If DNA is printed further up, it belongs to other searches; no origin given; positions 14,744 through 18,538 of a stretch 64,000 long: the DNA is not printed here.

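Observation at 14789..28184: A2M-PBP1C periplasmic module extended by a giant upstream repeat protein, all three translationally coupled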

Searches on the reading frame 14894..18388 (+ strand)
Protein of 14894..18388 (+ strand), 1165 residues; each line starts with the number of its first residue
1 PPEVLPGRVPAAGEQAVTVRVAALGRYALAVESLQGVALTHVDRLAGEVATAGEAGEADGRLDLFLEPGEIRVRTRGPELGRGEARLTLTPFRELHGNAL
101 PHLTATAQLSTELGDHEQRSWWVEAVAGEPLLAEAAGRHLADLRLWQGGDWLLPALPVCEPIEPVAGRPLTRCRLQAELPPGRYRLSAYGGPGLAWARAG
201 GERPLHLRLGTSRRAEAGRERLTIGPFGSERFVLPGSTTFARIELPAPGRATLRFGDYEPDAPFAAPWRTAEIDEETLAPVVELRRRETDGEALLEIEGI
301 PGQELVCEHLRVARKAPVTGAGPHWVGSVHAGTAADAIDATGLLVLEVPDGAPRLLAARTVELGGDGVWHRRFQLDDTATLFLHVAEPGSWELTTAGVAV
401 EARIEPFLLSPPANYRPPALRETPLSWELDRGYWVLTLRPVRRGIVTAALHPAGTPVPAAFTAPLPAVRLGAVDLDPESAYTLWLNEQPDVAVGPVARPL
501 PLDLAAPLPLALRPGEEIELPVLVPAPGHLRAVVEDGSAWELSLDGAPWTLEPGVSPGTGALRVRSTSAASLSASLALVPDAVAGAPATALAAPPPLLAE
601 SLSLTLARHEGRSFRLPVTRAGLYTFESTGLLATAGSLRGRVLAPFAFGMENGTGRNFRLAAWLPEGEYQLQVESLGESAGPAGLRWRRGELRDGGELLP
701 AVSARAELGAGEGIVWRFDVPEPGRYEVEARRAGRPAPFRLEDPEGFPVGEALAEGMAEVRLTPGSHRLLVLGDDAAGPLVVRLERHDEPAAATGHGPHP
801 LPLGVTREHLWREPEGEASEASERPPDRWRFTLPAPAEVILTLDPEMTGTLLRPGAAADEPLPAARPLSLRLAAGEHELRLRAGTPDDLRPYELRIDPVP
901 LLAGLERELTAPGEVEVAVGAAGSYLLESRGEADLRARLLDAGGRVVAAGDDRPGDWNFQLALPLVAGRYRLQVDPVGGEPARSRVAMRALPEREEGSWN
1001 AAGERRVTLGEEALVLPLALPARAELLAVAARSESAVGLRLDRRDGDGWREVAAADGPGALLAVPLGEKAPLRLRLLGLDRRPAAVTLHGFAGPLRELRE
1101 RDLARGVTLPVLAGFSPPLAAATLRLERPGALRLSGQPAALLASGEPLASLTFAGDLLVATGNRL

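Call 52: predict_structure(alignment_id=A4)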
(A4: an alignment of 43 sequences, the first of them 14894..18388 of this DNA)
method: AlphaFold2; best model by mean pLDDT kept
length: 1165 residues; sequences in the alignment: 43
mean_pLDDT: 89.4   pTM: 0.74
mean pLDDT of the five models: 89.4, 88.2, 88.1, 87.0, 86.3
residues with pLDDT >= 90: 703; 70-90: 435; 50-70: 21; < 50: 6
segments of 3 or more residues with pLDDT < 50: 584-588
pLDDT, mean of each block of 10 residues (from residue 1): 91 92 94 95 88 95 93 93 94 91 85 97 86 96 92 93 95 94 93 89 94 89 93 95 91 95 89 88 94 95 94 91 92 86 89 88 85 93 93 93 91 89 92 95 94 88 89 90 93 92 90 91 92 86 94 93 92 88 54 83 93 92 91 94 89 88 91 94 92 87 85 91 91 87 89 89 92 83 85 80 90 66 82 94 89 78 83 92 84 93 92 93 89 89 90 83 90 88 90 91 90 92 92 89 86 89 87 91 89 91 83 87 88 71 88 81 85
secondary structure, 60 per line:
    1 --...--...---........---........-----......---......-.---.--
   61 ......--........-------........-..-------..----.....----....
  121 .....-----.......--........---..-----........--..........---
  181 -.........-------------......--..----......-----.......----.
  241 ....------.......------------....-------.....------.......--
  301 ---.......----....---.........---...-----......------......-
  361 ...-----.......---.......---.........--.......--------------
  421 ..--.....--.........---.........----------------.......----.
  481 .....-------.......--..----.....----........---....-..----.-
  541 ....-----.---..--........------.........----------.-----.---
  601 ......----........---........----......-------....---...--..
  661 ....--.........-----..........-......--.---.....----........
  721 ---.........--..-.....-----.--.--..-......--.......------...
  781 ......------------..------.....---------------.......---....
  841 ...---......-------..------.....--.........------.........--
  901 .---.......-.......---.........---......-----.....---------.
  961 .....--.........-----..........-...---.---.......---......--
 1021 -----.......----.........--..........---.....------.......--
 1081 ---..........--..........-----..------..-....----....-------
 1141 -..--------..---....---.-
elements in order (helices of 4 or more, strands of 3 or more residues): E3-5 E8-10 E14-21 E25-32 E38-43 E47-52 E61-66 E69-76 E84-91 E108-112 E117-125 E131-137 E140-147 E158-165 E168-177 E182-190 E204-209 E218-223 E229-235 E240-244 E251-257 E270-273 E281-285 E292-298 E304-310 E315-318 E322-330 E342-347 E354-359 E361-363 E369-375 E379-385 E389-397 E400-406 E425-429 E432-440 E444-452 E469-475 E480-485 E493-499 E508-512 E517-524 E528-531 E541-544 E558-565 E572-580 E601-606 E611-618 E622-629 E634-639 E647-650 E659-664 E667-675 E681-690 E692-697 E704-708 E713-720 E724-732 E738-742 E757-762 E765-771 E778-786 E807-811 E827-833 E837-843 E847-852 E868-872 E875-883 E890-898 E905-911 E913-919 E923-931 E935-940 E946-950 E960-965 E968-976 E982-991 E993-995 E1003-1009 E1013-1018 E1026-1032 E1037-1045 E1048-1057 E1061-1065 E1072-1078 E1084-1093 E1096-1099 H1100-1105 E1122-1125 E1130-1133 E1157-1160

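Call 70: search_protein_representatives(protein=window:14894-18388:+)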
Query: 1165 residues. Proteins with E-value up to 0.001 (for the whole library): 1125; up to 1e-10: 826; up to 1e-30: 591. The best 150 are listed.
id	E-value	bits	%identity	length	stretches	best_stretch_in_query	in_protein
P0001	0.0e+00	2511.6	99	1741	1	1-1165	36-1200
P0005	2.3e-270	916.8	47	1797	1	1-1152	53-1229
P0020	2.2e-261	887.1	48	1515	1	9-1141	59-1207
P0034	1.0e-251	855.0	48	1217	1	1-1107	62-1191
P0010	4.6e-244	829.7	45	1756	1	8-1141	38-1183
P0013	1.5e-239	814.7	44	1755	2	7-1150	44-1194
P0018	1.6e-234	798.1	46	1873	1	4-1135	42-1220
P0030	2.8e-231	787.4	43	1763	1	8-1142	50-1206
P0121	4.3e-229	780.1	43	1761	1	8-1165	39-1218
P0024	3.2e-228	777.2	41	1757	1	2-1165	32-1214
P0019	2.4e-227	774.4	43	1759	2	2-1139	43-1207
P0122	6.5e-227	772.9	39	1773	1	8-1163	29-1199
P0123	3.1e-226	770.7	44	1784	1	6-1164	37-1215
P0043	5.0e-224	763.3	42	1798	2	4-1145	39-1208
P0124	6.5e-222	756.3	43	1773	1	4-1157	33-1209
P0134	2.3e-207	708.1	39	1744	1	7-1141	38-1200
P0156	3.9e-197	674.3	37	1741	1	6-1147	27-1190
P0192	8.3e-182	623.5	33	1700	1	8-1157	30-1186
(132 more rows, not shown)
